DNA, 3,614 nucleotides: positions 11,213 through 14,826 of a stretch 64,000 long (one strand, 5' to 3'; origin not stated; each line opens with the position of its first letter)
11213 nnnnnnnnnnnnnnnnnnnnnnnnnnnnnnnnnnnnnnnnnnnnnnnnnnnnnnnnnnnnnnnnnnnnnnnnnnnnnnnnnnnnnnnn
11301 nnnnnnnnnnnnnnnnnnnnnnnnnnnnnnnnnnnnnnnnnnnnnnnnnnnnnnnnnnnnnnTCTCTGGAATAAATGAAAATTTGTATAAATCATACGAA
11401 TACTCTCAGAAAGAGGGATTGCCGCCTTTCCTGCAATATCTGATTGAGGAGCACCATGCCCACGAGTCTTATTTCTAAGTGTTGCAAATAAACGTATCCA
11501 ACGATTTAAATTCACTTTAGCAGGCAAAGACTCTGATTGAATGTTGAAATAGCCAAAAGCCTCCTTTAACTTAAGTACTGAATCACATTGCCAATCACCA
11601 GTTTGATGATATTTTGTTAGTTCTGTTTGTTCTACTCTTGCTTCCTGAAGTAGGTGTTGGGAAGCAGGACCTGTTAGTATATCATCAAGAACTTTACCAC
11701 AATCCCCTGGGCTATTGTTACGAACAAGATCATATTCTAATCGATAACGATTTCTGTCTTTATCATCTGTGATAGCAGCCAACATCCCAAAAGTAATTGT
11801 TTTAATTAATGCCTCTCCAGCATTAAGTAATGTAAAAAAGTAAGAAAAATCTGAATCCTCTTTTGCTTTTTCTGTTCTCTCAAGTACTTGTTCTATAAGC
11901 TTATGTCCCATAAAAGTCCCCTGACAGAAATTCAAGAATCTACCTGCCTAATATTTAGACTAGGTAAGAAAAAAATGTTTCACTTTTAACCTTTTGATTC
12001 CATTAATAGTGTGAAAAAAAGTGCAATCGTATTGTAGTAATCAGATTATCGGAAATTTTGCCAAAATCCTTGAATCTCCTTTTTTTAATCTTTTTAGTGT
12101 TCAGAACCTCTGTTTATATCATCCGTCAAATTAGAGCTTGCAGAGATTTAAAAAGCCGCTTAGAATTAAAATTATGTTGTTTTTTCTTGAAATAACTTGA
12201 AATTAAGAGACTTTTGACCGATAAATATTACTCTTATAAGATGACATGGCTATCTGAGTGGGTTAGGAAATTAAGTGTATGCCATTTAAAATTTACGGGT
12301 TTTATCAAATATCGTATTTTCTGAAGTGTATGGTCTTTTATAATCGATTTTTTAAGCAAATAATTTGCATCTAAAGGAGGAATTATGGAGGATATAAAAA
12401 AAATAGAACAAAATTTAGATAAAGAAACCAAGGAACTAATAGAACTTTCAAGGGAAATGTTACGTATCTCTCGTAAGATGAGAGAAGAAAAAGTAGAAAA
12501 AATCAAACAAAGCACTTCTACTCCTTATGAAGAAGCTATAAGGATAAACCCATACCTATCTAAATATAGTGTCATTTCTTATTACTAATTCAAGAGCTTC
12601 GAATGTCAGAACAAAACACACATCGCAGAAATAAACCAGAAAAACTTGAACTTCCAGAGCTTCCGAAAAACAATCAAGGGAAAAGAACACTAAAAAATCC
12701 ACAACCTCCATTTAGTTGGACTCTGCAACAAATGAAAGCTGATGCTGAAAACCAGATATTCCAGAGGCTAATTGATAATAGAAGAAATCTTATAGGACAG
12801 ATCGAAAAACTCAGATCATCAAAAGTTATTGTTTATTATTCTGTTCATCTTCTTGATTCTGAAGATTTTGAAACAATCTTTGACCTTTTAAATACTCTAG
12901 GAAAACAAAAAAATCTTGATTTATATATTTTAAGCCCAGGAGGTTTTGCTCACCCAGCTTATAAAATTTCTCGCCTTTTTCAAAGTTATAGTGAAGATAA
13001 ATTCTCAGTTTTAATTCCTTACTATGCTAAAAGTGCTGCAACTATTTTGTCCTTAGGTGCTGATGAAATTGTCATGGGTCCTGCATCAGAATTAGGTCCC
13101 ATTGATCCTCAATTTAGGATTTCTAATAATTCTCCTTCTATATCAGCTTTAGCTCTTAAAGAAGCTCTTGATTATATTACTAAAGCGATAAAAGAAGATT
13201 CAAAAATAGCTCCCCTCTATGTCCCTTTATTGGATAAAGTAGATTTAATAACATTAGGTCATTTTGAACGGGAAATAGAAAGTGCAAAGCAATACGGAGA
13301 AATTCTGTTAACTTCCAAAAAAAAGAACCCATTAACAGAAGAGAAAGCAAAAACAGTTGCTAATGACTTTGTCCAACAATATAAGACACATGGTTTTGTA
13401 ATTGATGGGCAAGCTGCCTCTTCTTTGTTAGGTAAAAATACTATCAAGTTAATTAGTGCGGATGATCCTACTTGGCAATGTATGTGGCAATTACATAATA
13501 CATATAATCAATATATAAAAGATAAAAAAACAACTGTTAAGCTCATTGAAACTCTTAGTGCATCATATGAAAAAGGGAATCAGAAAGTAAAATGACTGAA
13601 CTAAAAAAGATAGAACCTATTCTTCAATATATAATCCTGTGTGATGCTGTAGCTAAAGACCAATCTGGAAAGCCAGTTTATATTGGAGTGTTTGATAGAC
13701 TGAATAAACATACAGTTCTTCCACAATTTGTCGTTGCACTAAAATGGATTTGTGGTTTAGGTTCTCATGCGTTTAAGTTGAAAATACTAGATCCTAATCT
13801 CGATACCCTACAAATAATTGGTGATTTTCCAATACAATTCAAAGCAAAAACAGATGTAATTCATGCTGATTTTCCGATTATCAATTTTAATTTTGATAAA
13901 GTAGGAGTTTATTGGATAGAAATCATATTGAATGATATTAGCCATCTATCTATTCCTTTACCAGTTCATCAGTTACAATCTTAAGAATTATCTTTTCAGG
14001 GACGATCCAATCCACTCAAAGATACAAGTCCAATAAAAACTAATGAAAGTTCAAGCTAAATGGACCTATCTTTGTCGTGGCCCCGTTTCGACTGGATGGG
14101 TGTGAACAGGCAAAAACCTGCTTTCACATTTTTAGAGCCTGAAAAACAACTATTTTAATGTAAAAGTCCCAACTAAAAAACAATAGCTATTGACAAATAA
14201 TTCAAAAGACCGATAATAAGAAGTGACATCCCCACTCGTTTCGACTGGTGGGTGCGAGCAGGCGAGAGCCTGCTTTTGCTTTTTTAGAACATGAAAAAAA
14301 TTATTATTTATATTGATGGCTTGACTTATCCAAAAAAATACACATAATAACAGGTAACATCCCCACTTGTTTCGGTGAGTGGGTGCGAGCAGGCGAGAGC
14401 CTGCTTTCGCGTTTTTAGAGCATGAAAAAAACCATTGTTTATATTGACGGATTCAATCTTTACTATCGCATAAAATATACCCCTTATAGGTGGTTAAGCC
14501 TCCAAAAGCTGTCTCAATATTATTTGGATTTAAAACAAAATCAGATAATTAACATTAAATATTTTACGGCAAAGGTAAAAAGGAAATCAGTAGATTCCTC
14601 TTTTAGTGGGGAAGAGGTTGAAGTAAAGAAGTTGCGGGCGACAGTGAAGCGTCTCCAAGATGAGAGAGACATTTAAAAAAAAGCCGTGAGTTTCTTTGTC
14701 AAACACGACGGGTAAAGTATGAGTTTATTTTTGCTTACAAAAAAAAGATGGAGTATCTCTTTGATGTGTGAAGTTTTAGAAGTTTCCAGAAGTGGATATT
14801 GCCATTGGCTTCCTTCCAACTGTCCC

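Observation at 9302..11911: STAND NTPase with a possible HEPN-type (Rx5H) N-terminal effector domain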

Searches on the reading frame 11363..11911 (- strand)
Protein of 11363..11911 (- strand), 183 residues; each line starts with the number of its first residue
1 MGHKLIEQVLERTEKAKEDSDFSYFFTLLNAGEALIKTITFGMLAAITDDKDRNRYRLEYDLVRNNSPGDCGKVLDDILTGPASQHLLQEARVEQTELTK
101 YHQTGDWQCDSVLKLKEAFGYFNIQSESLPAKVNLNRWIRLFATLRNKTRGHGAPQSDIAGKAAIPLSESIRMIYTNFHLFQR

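Call 49: predict_structure(alignment_id=A4)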
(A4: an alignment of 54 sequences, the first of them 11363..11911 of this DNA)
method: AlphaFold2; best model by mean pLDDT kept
length: 183 residues; sequences in the alignment: 54
mean_pLDDT: 94.1   pTM: 0.90
mean pLDDT of the five models: 94.1, 94.0, 93.6, 93.3, 93.2
residues with pLDDT >= 90: 165; 70-90: 12; 50-70: 6; < 50: 0
segments of 3 or more residues with pLDDT < 50: none
pLDDT, mean of each block of 10 residues (from residue 1): 86 93 95 98 97 96 93 97 97 98 98 98 92 97 93 73 97 97 90
secondary structure, 60 per line:
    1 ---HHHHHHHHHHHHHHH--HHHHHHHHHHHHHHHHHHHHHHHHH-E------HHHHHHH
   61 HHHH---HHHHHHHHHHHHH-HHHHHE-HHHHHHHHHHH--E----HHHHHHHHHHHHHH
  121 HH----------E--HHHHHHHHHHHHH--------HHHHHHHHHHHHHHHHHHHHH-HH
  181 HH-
elements in order: H4-18 H21-45 H54-64 H68-80 H82-86 H89-99 H107-122 H136-148 H157-177 H179-182

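Call 51: fold_search(model_id=the predicted structure, library=pdb)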
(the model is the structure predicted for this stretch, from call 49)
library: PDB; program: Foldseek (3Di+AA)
matches with E <= 10: 157; with E <= 0.001: 0
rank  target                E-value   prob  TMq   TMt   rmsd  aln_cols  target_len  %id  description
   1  5q0o_C                4.7e-01  0.11  0.20  0.16  18.2       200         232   14  Ligand binding to FARNESOID-X-RECEPTOR (released 2017-07-05)
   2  8omv_C                8.6e-01  0.06  0.16  0.08  26.8       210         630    8  Crystal structure of the constitutively active S117E/S181E mutant of human IKK2 (released 2024-04-10)
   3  4kik_A                9.1e-01  0.08  0.22  0.09  26.7       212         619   10  Human IkB kinase beta (released 2013-06-26)
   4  8omv_D                1.0e+00  0.04  0.15  0.06  26.9       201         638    9  Crystal structure of the constitutively active S117E/S181E mutant of human IKK2 (released 2024-04-10)
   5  6pun_A                1.1e+00  0.06  0.15  0.09  16.2       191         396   15  Crystal structure of a ternary complex of FBF-2 with LST-1 (site B) and compact FBE RNA (released 2019-08-21)
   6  5q0n_C                1.1e+00  0.08  0.23  0.19  20.8       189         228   13  Ligand binding to FARNESOID-X-RECEPTOR (released 2017-07-05)
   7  3v74_A                1.3e+00  0.04  0.14  0.08  16.5       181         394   16  crystal structure of FBF-2 in complex with gld-1 FBEa13 RNA (released 2012-01-04)
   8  3oki_A                1.4e+00  0.06  0.20  0.16  18.3       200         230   14  Crystal structure of human FXR in complex with (2S)-2-[2-(4-chlorophenyl)-1H-benzimidazol-1-yl]-N,2-dicyclohexylethana (released 2010-12-29)
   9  1f1m_A                1.4e+00  0.05  0.15  0.16  17.5       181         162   13  CRYSTAL STRUCTURE OF OUTER SURFACE PROTEIN C (OSPC) (released 2001-04-04)
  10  6foc_G                1.4e+00  0.04  0.16  0.16  20.8       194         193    9  F1-ATPase from Mycobacterium smegmatis (released 2019-01-23)
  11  8omv_B                1.4e+00  0.03  0.12  0.05  25.5       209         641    9  Crystal structure of the constitutively active S117E/S181E mutant of human IKK2 (released 2024-04-10)
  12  5q0q_C                1.4e+00  0.06  0.20  0.17  20.1       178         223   12  Ligand binding to FARNESOID-X-RECEPTOR (released 2017-07-05)
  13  3nk5_A                1.4e+00  0.04  0.15  0.13  18.0       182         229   14  Crystal structure of AqpZ mutant F43W (released 2010-08-11)
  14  3v6y_A                1.5e+00  0.03  0.14  0.08  17.5       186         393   13  crystal structure of FBF-2 in complex with a mutant gld-1 FBEa13 RNA (released 2012-01-04)
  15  1knc_C                1.7e+00  0.06  0.17  0.18  15.7       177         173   15  Structure of AhpD from Mycobacterium tuberculosis, a novel enzyme with thioredoxin-like activity. (released 2002-01-23)
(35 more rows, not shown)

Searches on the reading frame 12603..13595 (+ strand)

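Call 5: search_protein_families(library=pfam, proteins=[window:12603-13595:+], max_evalue=0.01)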
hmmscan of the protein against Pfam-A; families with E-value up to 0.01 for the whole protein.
window:12603-13595:+ (330 aa): 2 families
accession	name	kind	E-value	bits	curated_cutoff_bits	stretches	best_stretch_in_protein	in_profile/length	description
PF01972.22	SDH_protease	-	6.9e-19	68.4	31.3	1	50-317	38-274/286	ClpP-like SDH-type serine proteinase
PF25145.1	NfeD1b_N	-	0.0016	18.5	40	1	108-166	37-94/189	NfeD1b, N-terminal domain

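Call 6: search_protein_families(library=padloc, proteins=[window:12603-13595:+], max_evalue=0.01)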
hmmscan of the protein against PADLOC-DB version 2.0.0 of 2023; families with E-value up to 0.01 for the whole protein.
window:12603-13595:+ (330 aa): 0 families

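Call 8: search_protein_families(library=ncbifam, proteins=[window:12603-13595:+], max_evalue=1)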
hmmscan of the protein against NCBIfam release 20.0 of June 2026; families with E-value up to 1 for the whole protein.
window:12603-13595:+ (330 aa): 4 families
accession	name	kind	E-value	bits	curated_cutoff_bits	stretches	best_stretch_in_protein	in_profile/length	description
NF047768.1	Clp_like_SDH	equivalog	3.9e-21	75.7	250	1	62-279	38-230/260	SDH family Clp fold serine proteinase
NF045542.1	Clp_rel_HeadMat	equivalog_domain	2.9e-06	27.3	120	1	91-162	22-93/165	head maturation protease, ClpP-related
TIGR00706.1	SppA_dom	equivalog_domain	0.0023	17.6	155.45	1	84-167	14-98/208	signal peptide peptidase SppA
NF045540.1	scaf_prot_MCP1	exception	0.076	11.7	475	1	93-159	21-86/652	ClpP-like prohead protease/major capsid protein fusion protein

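Call 77: search_protein_families(library=phrogs, proteins=[window:12603-13595:+], max_evalue=0.001)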
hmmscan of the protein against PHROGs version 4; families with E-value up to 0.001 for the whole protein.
window:12603-13595:+ (330 aa): 6 families
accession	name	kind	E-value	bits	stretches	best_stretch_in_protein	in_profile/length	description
phrog_11747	-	unknown function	1.9e-38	133.3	1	58-305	6-263/290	-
phrog_21683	-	unknown function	1.3e-21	78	2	99-194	35-130/337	-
phrog_1684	-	head and packaging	5.4e-05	23.8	1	95-163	66-132/284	head maturation protease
phrog_94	-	head and packaging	6.4e-05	23.6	1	91-162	107-176/622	head maturation protease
phrog_1827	-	other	0.00017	22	1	78-164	28-113/202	ATP-dependent protease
phrog_53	-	head and packaging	0.00024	21.4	1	103-177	118-193/583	head maturation protease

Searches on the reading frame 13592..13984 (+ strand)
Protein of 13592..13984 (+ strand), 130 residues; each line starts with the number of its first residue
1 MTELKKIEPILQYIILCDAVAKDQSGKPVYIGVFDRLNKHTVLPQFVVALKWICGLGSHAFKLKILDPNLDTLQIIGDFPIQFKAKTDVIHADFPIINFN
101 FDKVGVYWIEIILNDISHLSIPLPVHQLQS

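Call 5: search_protein_families(library=pfam, proteins=[window:13592-13984:+], max_evalue=0.01)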
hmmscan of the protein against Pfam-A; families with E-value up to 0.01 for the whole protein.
window:13592-13984:+ (130 aa): 1 family
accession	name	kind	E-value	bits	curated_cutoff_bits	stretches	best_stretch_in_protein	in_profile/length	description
PF22091.2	DUF6941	-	1.2e-16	61.6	27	1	12-125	1-124/125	Family of unknown function (DUF6941)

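Call 6: search_protein_families(library=padloc, proteins=[window:13592-13984:+], max_evalue=0.01)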
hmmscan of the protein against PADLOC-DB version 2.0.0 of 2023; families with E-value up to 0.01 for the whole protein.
window:13592-13984:+ (130 aa): 0 families

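Call 8: search_protein_families(library=ncbifam, proteins=[window:13592-13984:+], max_evalue=1)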
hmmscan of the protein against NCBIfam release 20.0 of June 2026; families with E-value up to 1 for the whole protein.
window:13592-13984:+ (130 aa): 0 families

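Call 77: search_protein_families(library=phrogs, proteins=[window:13592-13984:+], max_evalue=0.001)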
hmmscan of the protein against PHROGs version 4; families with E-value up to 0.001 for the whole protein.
window:13592-13984:+ (130 aa): 0 families

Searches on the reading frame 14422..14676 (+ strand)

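Call 8: search_protein_families(library=ncbifam, proteins=[window:14422-14676:+], max_evalue=1)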
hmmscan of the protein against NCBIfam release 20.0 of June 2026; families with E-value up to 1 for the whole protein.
window:14422-14676:+ (84 aa): 0 families

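Call 77: search_protein_families(library=phrogs, proteins=[window:14422-14676:+], max_evalue=0.001)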
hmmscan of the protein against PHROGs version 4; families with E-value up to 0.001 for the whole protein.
window:14422-14676:+ (84 aa): 1 family
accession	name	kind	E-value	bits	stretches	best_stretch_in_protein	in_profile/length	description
phrog_7929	-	unknown function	1.4e-14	55.4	1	2-60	4-63/210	-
